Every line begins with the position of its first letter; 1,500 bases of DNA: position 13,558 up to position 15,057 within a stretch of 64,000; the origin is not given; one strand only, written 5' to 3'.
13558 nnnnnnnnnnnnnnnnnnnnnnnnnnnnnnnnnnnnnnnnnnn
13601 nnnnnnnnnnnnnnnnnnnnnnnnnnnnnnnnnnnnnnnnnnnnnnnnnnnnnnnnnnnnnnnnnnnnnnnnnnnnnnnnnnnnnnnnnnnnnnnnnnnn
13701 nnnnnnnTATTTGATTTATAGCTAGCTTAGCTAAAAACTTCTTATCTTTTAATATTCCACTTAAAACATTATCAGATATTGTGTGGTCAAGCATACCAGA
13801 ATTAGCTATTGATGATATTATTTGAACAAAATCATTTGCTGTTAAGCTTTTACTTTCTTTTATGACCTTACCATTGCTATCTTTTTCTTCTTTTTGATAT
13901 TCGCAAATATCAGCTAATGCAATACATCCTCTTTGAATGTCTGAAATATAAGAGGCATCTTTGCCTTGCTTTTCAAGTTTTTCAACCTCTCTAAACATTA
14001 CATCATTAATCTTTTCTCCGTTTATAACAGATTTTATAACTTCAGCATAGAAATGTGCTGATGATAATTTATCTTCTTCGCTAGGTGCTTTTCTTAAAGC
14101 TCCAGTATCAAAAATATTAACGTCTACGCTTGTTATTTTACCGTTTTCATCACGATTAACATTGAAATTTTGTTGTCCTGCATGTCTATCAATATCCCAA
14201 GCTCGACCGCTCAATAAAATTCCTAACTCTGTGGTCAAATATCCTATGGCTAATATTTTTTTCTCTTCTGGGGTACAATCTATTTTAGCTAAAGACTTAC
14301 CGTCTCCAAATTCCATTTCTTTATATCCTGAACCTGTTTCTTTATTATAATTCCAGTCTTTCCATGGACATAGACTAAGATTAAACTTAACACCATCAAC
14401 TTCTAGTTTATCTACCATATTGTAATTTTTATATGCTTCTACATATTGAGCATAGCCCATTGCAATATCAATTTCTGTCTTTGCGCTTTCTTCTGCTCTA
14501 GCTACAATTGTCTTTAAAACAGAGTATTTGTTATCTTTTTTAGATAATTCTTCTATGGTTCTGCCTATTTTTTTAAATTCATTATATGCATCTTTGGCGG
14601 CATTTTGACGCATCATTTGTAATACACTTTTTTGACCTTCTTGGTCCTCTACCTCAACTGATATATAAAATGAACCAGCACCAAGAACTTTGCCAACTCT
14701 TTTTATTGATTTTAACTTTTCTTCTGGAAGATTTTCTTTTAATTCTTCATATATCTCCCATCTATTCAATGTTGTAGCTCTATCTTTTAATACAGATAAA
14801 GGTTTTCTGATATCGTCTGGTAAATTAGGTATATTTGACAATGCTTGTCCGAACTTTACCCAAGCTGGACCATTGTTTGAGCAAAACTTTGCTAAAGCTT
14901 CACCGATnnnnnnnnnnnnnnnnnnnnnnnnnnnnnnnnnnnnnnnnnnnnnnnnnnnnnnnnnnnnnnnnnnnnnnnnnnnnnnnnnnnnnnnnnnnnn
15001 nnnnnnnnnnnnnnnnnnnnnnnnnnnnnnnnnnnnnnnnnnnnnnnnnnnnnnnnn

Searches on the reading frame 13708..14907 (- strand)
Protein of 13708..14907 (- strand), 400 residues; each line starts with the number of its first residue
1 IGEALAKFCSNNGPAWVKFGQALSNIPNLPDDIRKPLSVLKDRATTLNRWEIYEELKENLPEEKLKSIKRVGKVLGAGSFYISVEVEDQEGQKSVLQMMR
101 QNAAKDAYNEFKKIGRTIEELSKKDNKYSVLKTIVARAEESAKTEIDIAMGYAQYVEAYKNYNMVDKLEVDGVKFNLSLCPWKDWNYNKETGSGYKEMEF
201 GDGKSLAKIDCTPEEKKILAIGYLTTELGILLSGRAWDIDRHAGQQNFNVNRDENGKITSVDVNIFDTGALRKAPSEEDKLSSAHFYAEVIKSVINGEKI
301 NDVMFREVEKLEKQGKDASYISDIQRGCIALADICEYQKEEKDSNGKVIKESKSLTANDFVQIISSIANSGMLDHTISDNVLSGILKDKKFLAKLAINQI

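Call 7: search_protein_families(library=pfam, proteins=[window:13708-14907:-], max_evalue=10)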
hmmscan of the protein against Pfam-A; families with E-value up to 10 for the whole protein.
seq(400 aa): 4 families
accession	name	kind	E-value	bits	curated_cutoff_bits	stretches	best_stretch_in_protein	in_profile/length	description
PF04712.17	Radial_spoke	-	0.019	14.4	25.7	1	53-121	133-198/493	Radial spokehead-like protein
PF12395.13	DUF3658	-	0.048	14.1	23.3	1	246-304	26-80/107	Protein of unknown function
PF10234.14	Cluap1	-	0.053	13.3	25.8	1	85-167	173-256/268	Clusterin-associated protein-1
PF03298.18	Stanniocalcin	-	0.066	13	23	1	320-370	114-164/200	Stanniocalcin family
